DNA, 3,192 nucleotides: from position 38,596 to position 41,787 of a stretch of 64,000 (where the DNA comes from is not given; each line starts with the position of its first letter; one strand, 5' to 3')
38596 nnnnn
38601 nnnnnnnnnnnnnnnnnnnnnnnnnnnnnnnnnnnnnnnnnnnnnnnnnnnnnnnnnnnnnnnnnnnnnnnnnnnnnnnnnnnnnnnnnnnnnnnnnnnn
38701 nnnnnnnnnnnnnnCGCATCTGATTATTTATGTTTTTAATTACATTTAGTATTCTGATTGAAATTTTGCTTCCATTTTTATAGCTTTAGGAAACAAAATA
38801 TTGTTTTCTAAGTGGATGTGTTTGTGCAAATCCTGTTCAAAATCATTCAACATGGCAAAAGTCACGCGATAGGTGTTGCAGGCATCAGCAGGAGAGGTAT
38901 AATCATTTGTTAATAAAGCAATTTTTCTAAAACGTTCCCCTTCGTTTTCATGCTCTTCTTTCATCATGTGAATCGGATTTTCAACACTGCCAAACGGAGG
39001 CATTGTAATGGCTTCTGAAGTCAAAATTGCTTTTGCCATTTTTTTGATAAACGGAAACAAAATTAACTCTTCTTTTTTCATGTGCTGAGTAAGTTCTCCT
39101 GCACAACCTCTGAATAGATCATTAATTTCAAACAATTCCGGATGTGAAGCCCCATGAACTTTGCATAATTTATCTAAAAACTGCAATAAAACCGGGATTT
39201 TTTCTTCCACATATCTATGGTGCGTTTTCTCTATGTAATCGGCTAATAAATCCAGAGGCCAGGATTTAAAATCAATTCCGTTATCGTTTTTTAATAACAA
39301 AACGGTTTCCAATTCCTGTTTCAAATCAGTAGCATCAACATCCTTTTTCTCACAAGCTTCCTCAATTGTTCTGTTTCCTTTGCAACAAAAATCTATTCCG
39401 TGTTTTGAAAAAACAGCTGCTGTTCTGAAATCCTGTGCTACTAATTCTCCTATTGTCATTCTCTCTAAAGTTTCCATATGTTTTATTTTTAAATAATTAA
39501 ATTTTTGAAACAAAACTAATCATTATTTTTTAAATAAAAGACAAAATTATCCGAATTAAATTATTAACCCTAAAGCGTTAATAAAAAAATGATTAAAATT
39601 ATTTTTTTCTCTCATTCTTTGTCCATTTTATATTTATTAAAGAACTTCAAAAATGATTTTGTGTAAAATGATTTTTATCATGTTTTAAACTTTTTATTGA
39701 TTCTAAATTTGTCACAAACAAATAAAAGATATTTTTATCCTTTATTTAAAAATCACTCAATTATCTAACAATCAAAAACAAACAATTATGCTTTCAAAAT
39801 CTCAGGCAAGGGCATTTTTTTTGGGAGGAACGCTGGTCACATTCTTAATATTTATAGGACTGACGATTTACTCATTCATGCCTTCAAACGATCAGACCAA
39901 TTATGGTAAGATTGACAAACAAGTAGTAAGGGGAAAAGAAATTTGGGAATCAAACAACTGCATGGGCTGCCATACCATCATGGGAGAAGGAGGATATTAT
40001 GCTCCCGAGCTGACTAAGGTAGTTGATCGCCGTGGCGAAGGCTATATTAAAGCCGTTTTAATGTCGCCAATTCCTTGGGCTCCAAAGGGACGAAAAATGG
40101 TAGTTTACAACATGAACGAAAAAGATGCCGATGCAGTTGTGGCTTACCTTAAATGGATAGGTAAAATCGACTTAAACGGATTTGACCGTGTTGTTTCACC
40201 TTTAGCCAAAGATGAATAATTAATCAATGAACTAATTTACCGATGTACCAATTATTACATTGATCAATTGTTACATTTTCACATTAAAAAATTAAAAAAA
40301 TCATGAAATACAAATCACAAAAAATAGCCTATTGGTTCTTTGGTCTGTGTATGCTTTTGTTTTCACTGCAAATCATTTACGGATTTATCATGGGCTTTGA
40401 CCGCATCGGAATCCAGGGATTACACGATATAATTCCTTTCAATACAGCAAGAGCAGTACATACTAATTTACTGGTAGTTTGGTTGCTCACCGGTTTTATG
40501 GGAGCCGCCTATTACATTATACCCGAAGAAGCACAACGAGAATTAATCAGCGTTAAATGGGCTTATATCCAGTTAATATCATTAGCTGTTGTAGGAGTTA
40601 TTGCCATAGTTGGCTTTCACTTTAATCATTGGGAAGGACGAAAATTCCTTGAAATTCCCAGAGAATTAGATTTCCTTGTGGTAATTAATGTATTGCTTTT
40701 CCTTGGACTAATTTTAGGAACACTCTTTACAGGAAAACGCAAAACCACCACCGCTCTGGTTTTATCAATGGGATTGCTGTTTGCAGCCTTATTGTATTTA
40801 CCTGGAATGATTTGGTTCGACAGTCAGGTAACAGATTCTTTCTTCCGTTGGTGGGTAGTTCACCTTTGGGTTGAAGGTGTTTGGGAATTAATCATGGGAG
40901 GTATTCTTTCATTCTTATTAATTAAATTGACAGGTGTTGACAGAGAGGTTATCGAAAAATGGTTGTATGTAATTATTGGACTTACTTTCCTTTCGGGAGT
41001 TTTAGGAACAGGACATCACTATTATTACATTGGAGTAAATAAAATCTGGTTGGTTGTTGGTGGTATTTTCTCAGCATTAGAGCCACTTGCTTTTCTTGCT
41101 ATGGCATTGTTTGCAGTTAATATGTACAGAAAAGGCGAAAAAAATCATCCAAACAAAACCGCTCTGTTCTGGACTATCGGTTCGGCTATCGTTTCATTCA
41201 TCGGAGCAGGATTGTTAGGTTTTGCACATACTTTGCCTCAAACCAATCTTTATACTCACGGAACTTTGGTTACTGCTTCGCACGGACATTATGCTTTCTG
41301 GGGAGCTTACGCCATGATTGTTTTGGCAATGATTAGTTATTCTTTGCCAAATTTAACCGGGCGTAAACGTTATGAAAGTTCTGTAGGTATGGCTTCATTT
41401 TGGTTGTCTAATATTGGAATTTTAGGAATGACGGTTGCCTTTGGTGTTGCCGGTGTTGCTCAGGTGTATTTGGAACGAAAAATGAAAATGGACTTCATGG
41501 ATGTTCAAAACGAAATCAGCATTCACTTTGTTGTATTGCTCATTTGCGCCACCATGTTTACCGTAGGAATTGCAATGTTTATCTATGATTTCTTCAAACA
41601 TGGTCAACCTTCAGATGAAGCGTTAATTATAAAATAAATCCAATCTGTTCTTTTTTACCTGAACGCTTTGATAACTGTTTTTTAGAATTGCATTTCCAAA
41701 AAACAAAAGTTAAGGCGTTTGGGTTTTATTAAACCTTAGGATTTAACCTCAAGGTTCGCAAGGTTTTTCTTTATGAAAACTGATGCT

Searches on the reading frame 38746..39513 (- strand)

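Call 6: search_protein_families(library=pfam, proteins=[window:38746-39513:-], max_evalue=0.01)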
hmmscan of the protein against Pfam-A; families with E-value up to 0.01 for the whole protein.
window:38746-39513:- (255 aa): 2 families
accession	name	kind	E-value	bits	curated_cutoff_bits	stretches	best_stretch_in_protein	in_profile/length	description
PF04405.19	ScdA_N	-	6.8e-22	77.3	32.5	1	19-70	3-54/56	Domain of Unknown function (DUF542)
PF01814.28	Hemerythrin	-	1.1e-17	65.1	25.3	1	96-244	7-127/127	Hemerythrin HHE cation binding domain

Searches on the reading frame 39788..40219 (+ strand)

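Call 6: search_protein_families(library=pfam, proteins=[window:39788-40219:+], max_evalue=0.01)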
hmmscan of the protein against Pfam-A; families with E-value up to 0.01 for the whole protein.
window:39788-40219:+ (143 aa): 3 families
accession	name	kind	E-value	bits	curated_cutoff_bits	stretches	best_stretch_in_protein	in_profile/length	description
PF00034.26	Cytochrom_C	-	6.4e-12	47.1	21.3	1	47-123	2-88/90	Cytochrome c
PF13442.11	Cytochrome_CBB3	-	4e-05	24.3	27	1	46-121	3-68/68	Cytochrome C oxidase, cbb3-type, subunit III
PF22085.1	NorB_cytochrome_c-like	-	0.0001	23.1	29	1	44-76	16-48/181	Nitric oxide reductase subunit B, cytochrome c-like domain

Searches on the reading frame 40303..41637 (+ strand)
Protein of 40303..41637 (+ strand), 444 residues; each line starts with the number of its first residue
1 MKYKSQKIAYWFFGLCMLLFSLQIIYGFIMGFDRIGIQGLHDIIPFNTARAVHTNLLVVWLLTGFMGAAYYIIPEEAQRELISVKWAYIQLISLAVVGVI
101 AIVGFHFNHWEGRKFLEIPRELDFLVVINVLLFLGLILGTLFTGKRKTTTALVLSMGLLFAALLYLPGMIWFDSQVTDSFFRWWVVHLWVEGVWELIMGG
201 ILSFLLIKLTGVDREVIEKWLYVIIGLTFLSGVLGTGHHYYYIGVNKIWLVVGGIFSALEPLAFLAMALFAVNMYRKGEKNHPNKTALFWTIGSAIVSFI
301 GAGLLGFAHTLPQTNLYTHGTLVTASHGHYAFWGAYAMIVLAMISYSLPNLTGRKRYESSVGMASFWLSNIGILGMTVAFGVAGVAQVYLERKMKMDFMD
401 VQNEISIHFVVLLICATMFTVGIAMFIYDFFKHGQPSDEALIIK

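Call 6: search_protein_families(library=pfam, proteins=[window:40303-41637:+], max_evalue=0.01)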
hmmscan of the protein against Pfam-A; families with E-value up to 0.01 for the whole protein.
window:40303-41637:+ (444 aa): 1 family
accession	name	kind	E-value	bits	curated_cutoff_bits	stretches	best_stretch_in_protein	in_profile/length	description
PF00115.25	COX1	-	2e-62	211.9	34.8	1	7-417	1-435/436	Cytochrome C and Quinol oxidase polypeptide I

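Call 7: search_protein_families(library=ncbifam, proteins=[window:40303-41637:+], max_evalue=0.01)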
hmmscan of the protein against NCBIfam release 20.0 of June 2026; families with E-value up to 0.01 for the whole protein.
window:40303-41637:+ (444 aa): 3 families
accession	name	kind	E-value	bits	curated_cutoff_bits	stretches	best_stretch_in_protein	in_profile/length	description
TIGR02891.1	CtaD_CoxA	equivalog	2.4e-08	33.1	670.75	1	221-433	267-468/504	cytochrome c oxidase subunit I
TIGR00780.1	ccoN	equivalog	6.4e-07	28.6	583.15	1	8-432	13-456/474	cytochrome-c oxidase, cbb3-type subunit I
NF011053.0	PRK14485.1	subfamily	0.0016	16.7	1080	0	39-432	47-458/716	putative bifunctional cbb3-type cytochrome c oxidase subunit I/II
